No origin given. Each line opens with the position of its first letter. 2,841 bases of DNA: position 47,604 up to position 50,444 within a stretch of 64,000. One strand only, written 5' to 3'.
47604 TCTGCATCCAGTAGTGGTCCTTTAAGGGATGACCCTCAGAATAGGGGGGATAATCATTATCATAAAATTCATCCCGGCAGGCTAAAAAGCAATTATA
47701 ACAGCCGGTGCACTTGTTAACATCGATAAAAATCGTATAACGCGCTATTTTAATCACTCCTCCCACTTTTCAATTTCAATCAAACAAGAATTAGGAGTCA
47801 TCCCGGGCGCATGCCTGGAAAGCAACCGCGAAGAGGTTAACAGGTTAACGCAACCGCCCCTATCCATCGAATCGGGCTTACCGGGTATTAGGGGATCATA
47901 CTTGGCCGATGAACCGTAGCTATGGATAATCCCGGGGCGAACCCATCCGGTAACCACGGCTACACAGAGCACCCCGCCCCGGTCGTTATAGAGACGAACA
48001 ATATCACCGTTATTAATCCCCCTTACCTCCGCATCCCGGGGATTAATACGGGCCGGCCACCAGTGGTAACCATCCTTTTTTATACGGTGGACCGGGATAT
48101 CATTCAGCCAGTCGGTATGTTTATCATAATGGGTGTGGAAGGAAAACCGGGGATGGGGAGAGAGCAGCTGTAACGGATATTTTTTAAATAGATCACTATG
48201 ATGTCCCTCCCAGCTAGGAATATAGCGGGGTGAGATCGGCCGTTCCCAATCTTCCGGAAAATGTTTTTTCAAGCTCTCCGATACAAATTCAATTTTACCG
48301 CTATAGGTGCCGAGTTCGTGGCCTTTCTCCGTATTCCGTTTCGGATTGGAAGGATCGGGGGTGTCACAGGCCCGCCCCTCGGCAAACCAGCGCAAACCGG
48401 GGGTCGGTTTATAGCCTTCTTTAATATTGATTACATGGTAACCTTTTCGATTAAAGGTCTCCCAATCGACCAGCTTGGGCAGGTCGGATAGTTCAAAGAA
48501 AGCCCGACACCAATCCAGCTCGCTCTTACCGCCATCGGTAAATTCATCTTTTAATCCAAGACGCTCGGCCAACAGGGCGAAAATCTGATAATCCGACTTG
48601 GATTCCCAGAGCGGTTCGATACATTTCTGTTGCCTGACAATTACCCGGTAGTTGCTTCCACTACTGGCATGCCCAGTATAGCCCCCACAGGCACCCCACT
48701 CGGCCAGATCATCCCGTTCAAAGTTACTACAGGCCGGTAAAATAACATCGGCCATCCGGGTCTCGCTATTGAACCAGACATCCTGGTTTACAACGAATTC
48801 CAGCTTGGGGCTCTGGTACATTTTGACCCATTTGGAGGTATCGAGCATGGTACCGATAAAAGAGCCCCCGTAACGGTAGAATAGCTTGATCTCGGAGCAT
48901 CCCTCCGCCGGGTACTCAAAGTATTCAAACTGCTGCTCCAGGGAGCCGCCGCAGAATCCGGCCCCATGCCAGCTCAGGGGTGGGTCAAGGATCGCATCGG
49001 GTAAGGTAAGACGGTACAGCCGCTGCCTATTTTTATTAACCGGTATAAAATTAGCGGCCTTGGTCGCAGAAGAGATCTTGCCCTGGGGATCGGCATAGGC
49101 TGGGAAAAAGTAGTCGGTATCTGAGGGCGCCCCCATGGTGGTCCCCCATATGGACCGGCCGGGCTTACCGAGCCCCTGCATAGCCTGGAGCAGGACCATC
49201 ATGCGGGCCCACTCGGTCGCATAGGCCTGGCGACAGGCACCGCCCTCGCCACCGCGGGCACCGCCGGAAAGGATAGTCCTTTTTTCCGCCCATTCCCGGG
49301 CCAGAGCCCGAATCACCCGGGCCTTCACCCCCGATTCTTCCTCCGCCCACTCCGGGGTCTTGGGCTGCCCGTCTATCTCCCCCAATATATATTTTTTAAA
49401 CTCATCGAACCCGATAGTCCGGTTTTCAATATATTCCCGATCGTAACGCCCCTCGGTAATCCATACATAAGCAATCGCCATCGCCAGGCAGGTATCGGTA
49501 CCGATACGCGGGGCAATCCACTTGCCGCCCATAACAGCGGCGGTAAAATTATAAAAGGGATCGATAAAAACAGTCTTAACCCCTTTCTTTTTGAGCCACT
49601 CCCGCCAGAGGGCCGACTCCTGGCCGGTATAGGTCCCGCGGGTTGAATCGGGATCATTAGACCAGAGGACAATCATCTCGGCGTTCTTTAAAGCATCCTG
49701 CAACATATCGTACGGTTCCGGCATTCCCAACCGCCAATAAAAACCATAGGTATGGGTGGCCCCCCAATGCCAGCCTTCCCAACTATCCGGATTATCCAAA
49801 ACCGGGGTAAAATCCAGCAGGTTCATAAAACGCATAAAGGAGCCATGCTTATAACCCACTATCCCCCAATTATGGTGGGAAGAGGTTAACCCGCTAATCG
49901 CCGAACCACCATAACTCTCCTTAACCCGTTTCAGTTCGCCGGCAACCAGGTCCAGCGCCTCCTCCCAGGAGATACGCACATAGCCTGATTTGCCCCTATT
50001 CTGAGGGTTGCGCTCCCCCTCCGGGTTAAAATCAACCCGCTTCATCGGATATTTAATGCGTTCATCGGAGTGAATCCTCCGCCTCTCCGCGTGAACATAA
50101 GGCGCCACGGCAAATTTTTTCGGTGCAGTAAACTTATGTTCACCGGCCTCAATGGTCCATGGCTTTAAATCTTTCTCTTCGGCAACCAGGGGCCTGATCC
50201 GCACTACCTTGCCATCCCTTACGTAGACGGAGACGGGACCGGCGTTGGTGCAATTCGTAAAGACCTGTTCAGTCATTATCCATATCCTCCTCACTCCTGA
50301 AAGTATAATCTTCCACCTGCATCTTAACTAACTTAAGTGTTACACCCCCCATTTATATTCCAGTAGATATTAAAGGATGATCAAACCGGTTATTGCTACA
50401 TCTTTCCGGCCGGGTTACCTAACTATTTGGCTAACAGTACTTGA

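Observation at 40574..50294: Two paralogous transhydroxylase-like molybdoenzyme pairs in one locus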

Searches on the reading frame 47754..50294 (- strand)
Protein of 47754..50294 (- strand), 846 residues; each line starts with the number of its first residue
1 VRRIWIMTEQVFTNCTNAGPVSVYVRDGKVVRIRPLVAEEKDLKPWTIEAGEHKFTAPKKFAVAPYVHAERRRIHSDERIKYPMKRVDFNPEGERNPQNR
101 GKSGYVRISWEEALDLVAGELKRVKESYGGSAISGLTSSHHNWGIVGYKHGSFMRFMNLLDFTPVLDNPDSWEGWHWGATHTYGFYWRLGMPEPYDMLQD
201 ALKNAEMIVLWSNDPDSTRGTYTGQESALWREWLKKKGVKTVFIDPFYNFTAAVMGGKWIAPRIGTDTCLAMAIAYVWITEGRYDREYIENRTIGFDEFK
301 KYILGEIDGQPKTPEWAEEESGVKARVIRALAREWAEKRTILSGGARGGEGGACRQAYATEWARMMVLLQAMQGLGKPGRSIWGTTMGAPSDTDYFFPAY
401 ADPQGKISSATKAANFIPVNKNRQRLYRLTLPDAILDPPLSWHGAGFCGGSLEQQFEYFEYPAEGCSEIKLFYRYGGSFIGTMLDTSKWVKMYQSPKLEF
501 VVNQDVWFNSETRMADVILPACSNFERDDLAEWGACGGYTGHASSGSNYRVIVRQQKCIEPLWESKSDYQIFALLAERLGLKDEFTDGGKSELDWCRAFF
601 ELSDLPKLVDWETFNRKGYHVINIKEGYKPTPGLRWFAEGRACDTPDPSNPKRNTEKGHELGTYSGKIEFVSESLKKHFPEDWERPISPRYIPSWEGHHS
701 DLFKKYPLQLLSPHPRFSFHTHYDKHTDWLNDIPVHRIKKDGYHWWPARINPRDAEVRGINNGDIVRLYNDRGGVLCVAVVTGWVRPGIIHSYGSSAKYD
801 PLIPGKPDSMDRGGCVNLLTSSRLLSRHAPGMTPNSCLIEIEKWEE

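Call 7: search_protein_families(library=pfam, proteins=[window:47754-50294:-])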
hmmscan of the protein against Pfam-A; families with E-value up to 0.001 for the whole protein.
window:47754-50294:- (846 aa): 3 families
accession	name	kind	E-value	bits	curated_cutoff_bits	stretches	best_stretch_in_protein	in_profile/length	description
PF00384.28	Molybdopterin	-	5.6e-29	101.7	24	1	79-578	1-353/353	Molybdopterin oxidoreductase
PF21423.2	AhtL-like_1st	-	1.5e-16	60.1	27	1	19-71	1-53/55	Pyrogallol hydroxytransferase large subunit-like, domain 1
PF01568.27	Molydop_binding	-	8.7e-15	55.1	26.8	1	708-824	1-96/110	Molydopterin dinucleotide binding domain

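Call 8: search_protein_families(library=ncbifam, proteins=[window:47754-50294:-])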
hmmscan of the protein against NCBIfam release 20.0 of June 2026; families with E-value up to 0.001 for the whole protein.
window:47754-50294:- (846 aa): 22 families
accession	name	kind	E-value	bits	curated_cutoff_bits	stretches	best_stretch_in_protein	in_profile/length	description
TIGR00509.1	bisC_fam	subfamily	1.7e-112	377.1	1017.55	1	66-845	31-755/772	molybdopterin guanine dinucleotide-containing S/N-oxide reductase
TIGR02166.1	dmsA_ynfE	subfamily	7.5e-92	308.7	777.7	2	467-843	453-793/794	DMSO/selenate family reductase complex A subunit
NF011682.0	PRK15102.1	equivalog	5.3e-86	289.4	909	2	71-380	85-395/829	trimethylamine-N-oxide reductase TorA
TIGR02164.1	torA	equivalog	1.5e-80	271.4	1465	2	71-381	81-392/824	trimethylamine-N-oxide reductase TorA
NF011566.1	PRK14990.1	exception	1.5e-63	215.1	1600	2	469-843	475-813/814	dimethylsulfoxide reductase subunit A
NF041885.1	selenate_YnfE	exception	4.1e-55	187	1675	2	67-374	96-396/805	selenate/tellurate reductase subunit YnfE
NF041884.1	selenate_YnfF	exception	1.5e-54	185.2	1650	2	69-343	95-362/798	selenate/tellurate reductase subunit YnfF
TIGR03479.1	DMSO_red_II_alp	subfamily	6e-45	153.6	984.75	3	13-293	64-307/913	molybdopterin-dependent oxidoreductase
TIGR01591.1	Fdh-alpha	equivalog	2.1e-41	141.8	666.25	2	74-340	48-279/672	formate dehydrogenase subunit alpha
NF012032.0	PRK15488.1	equivalog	4.3e-38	130.8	694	3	234-345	223-329/759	thiosulfate reductase PhsA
TIGR01580.1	narG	equivalog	7.3e-23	80.1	1084.15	3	97-287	149-322/1235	nitrate reductase subunit alpha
NF041714.1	arsenate_red_ArrA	equivalog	6.3e-20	70.9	1600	1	60-336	86-356/848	arsenate respiratory reductase molybdopterin-containing subunit ArrA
NF047855.1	AssmNtatRedNasC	equivalog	8.8e-17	60.6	1100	1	235-352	206-316/708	assimilatory nitrate reductase catalytic subunit NasC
NF041783.2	mnquin_red_QrcB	equivalog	1.9e-15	56.1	440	1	202-364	200-353/695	menaquinone reductase molybdopterin-binding-like subunit QrcB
NF042978.1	EthbenzDh_ebdA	equivalog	3.1e-14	51.7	2000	1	73-293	136-329/977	ethylbenzene dehydrogenase subunit alpha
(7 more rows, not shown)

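Call 10: search_solved_structures(query=window:47754-50294:-, show_alignments=1)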
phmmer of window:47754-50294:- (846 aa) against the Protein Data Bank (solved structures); distinct sequences matched with E-value up to 0.001: 32.
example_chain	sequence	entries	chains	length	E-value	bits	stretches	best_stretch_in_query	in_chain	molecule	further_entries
4v4c_A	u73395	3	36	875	1.2e-274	916.6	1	12-845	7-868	Pyrogallol hydroxytransferase large subunit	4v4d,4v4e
7l5i_A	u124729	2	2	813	1.1e-82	281.4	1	73-844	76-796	Trimethylamine-N-oxide reductase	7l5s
1eu1_A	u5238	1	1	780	3.5e-81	276.4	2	73-380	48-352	DIMETHYL SULFOXIDE REDUCTASE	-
4dmr_A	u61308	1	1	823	6.8e-78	265.5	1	65-844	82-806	DMSO REDUCTASE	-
1e18_A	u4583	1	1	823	1.4e-77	264.4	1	65-844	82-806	DMSO REDUCTASE.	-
1e60_A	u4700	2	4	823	2e-77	263.9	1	65-844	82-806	Dimethyl sulfoxide/trimethylamine N-oxide reductase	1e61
1dmr_A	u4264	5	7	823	2.7e-77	263.5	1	65-844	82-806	DMSO REDUCTASE | Dimethyl sulfoxide/trimethylamine N-oxide reductase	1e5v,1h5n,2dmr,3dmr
1dms_A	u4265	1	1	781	5.6e-77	262.4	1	64-844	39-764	DMSO REDUCTASE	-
9h4t_A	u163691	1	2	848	6.7e-64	219.2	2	55-381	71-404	Trimethylamine-N-oxide reductase 1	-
1tmo_A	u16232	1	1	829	1.1e-59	205.3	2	67-345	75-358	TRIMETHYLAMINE N-OXIDE REDUCTASE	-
5e7o_A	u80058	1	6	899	1.1e-26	96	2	13-293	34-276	DMSO reductase family type II enzyme, molybdopterin subunit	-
4ydd_A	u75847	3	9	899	1.6e-26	95.4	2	13-293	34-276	DMSO reductase family type II enzyme, molybdopterin subunit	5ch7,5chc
7bkb_D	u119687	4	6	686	3.9e-23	84.3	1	97-308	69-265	Formate dehydrogenase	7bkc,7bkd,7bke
2vpw_A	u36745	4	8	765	9e-21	76.5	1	74-338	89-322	THIOSULFATE REDUCTASE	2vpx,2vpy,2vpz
1aa6_A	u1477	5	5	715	3.3e-19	71.3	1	106-378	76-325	FORMATE DEHYDROGENASE H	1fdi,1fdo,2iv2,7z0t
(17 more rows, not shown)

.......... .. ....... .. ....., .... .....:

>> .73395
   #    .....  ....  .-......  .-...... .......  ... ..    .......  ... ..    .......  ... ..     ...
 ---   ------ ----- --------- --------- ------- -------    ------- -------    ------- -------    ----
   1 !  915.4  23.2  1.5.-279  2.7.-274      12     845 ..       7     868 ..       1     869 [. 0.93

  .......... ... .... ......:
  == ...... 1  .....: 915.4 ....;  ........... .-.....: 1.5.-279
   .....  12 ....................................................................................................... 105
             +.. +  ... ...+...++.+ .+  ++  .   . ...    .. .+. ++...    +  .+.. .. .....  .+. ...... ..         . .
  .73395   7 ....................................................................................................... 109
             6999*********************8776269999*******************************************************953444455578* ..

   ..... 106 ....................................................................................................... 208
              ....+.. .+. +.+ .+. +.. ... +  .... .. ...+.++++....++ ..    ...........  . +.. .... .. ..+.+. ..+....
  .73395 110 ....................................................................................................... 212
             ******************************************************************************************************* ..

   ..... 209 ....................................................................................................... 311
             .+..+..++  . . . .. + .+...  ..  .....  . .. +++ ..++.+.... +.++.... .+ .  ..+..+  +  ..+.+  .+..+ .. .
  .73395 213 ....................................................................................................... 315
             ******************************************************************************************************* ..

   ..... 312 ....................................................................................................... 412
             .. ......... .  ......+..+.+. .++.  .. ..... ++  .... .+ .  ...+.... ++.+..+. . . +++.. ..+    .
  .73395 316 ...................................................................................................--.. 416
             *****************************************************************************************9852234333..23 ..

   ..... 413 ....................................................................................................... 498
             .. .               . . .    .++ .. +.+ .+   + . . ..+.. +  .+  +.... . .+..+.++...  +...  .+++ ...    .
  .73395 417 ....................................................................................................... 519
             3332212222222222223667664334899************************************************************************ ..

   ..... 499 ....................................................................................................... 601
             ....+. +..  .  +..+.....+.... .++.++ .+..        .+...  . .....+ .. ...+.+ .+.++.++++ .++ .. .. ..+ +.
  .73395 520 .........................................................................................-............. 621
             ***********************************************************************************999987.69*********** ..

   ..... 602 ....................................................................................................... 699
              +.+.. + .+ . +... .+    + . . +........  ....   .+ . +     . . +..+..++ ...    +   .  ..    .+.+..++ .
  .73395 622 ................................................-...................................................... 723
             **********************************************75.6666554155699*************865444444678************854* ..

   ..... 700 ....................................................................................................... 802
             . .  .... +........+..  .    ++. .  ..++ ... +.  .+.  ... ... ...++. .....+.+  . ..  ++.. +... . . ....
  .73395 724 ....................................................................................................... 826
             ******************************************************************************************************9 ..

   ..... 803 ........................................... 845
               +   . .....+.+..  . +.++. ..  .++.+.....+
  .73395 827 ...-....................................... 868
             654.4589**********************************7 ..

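Call 30: find_homologous_proteins(query=window:47754-50294:-, max_evalue=1e-20)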
Query window:47754-50294:- (846 aa): 6051 proteins with E <= 1e-20 among 8000 candidates; the best 120 are listed.
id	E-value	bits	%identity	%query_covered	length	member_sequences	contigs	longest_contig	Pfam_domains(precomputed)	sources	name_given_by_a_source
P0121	0.0e+0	1871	91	99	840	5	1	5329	PF21423.3,PF00384.28,PF01568.28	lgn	-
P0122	0.0e+0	1649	78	99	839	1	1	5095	PF21423.3,PF00384.28,PF01568.28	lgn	-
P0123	0.0e+0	1645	79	99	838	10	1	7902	PF21423.3,PF00384.28,PF01568.28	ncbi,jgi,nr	ncbi:MAG: molybdopterin-dependent oxidoreductase [Desulfococcaceae bacterium]|jgi:trimethylamine-N-o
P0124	0.0e+0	1643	79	99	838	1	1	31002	PF21423.3,PF00384.28,PF01568.28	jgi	jgi:molybdopterin guanine dinucleotide-containing S/N-oxide reductase-like protein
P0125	0.0e+0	1641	80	99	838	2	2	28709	PF21423.3,PF00384.28,PF01568.28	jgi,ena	-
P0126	0.0e+0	1641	78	99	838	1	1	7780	PF21423.3,PF00384.28,PF01568.28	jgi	-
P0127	0.0e+0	1638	77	99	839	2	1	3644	PF21423.3,PF00384.28,PF01568.28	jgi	jgi:trimethylamine-N-oxide reductase (cytochrome c)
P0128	0.0e+0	1638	77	99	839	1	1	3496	PF21423.3,PF00384.28,PF01568.28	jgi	jgi:molybdopterin guanine dinucleotide-containing S/N-oxide reductase-like protein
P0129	0.0e+0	1636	79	99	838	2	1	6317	PF21423.3,PF00384.28,PF01568.28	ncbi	-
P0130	0.0e+0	1633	78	99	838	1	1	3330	PF21423.3,PF00384.28,PF01568.28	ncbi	-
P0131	0.0e+0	1631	78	99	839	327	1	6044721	PF21423.3,PF00384.28,PF01568.28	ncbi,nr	ncbi:MAG: molybdopterin-dependent oxidoreductase [Desulfobacter sp.]|nr:MAG: molybdopterin-dependent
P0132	0.0e+0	1629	78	99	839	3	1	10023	PF21423.3,PF00384.28,PF01568.28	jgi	-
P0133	0.0e+0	1628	78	99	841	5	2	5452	PF21423.3,PF00384.28,PF01568.28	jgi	jgi:molybdopterin guanine dinucleotide-containing S/N-oxide reductase-like protein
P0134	0.0e+0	1627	79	99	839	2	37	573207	PF21423.3,PF00384.28,PF01568.28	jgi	jgi:molybdopterin guanine dinucleotide-containing S/N-oxide reductase-like protein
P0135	0.0e+0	1626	78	99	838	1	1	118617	PF21423.3,PF00384.28,PF01568.28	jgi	jgi:molybdopterin guanine dinucleotide-containing S/N-oxide reductase-like protein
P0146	0.0e+0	1618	78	99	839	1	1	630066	PF21423.3,PF00384.28,PF01568.28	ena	-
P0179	0.0e+0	1566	75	99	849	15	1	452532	PF21423.3,PF00384.28,PF01568.28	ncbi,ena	-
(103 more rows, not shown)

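Call 43: find_encoding_contigs(protein=P0131, flank=10000, max_places=2)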
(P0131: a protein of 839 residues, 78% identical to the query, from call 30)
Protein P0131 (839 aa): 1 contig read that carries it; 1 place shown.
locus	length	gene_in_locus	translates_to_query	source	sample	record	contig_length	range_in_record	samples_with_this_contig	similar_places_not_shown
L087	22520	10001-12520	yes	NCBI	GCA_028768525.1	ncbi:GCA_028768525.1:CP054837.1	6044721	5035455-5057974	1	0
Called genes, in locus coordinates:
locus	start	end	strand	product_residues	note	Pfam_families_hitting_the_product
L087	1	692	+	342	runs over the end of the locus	PF00994:MoCF_biosynth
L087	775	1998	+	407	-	PF03453:MoeA_N, PF00994:MoCF_biosynth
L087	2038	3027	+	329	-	PF04055:Radical_SAM, PF06463:Mob_synth_C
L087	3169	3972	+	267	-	PF04199:Cyclase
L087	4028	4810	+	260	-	PF04199:Cyclase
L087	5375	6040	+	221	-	PF00392:GntR, PF07729:FCD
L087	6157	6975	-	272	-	PF12797:Fer4_2 (faint), PF12837:Fer4_6 (faint), PF12838:Fer4_7 (faint), PF13247:Fer4_11, PF14697:Fer4_21 (weak), PF00037:Fer4, PF13237:Fer4_10 (weak), PF13620:CarboxypepD_reg, +1 more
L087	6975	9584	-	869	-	PF21423:AhtL-like_1st (weak), PF00384:Molybdopterin, PF01568:Molydop_binding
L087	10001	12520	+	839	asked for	PF21423:AhtL-like_1st, PF00384:Molybdopterin, PF01568:Molydop_binding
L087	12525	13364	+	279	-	PF12838:Fer4_7 (faint), PF13247:Fer4_11, PF13620:CarboxypepD_reg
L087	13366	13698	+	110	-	PF07883:Cupin_2 (weak)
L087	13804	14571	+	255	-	PF00106:adh_short, PF01370:Epimerase (weak), PF03435:Sacchrp_dh_NADP (weak), PF08659:KR, PF13561:adh_short_C2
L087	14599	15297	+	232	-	PF13549:ATP-grasp_5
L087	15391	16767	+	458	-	PF02629:CoA_binding, PF13380:CoA_binding_2, PF19045:Ligase_CoA_2 (faint), PF13607:Succ_CoA_lig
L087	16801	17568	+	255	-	PF00378:ECH_1, PF16113:ECH_2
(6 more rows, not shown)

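Call 44: find_encoding_contigs(protein=P0146, flank=10000, max_places=2)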
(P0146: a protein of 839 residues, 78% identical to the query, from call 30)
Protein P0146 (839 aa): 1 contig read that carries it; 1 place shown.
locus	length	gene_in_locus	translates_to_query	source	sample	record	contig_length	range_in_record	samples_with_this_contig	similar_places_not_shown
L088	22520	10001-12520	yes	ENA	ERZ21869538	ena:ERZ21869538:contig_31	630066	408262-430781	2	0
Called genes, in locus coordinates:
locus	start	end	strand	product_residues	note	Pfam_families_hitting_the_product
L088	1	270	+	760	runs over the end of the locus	PF13424:TPR_12 (faint), PF13428:TPR_14 (faint), PF14559:TPR_19 (faint), PF13174:TPR_6 (faint), PF13432:TPR_16 (faint)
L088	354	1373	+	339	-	-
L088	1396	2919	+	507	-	-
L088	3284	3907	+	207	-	-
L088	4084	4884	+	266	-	-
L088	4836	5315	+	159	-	PF18884:TSP3_bac (faint)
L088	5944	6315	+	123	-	-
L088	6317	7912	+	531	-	-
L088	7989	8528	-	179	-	PF00258:Flavodoxin_1 (weak)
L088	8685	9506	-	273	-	PF09339:HTH_IclR, PF01614:IclR_C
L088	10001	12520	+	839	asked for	PF21423:AhtL-like_1st, PF00384:Molybdopterin, PF01568:Molydop_binding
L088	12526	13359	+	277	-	PF00037:Fer4 (faint), PF12838:Fer4_7 (faint), PF13187:Fer4_9 (faint), PF13247:Fer4_11, PF13620:CarboxypepD_reg (weak)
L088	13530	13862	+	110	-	PF07883:Cupin_2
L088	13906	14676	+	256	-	PF00106:adh_short, PF08659:KR, PF13561:adh_short_C2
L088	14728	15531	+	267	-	PF04199:Cyclase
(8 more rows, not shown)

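Call 45: find_encoding_contigs(protein=P0179, flank=10000, max_places=2)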
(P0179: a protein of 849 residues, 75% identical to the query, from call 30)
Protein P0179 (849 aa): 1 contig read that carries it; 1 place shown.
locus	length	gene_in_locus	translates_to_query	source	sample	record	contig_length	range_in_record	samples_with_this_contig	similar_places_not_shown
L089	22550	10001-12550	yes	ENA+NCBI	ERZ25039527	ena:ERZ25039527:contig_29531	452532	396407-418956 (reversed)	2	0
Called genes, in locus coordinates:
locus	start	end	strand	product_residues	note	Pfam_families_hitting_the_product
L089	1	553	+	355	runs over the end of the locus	PF00015:MCPsignal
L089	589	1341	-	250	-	PF00440:TetR_N, PF13977:TetR_C_6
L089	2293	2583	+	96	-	PF01262:AlaDh_PNT_C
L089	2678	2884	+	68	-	-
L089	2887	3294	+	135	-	PF00202:Aminotran_3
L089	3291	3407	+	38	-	-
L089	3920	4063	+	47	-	-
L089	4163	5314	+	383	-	PF00015:MCPsignal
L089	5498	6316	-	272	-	PF13237:Fer4_10 (weak), PF13247:Fer4_11, PF14697:Fer4_21 (weak), PF12838:Fer4_7 (weak), PF13187:Fer4_9 (weak), PF25160:LdpA_Fe-S-bd (weak), PF00037:Fer4 (weak), PF13620:CarboxypepD_reg, +5 more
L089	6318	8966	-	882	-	PF21423:AhtL-like_1st (weak), PF00384:Molybdopterin, PF01568:Molydop_binding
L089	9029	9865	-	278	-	PF09339:HTH_IclR, PF01614:IclR_C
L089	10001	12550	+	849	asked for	PF21423:AhtL-like_1st, PF00384:Molybdopterin, PF01568:Molydop_binding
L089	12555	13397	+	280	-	PF12838:Fer4_7 (faint), PF13187:Fer4_9 (faint), PF13247:Fer4_11, PF13620:CarboxypepD_reg (weak)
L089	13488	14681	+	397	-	PF00108:Thiolase_N, PF00109:ketoacyl-synt (faint), PF02803:Thiolase_C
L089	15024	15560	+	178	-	-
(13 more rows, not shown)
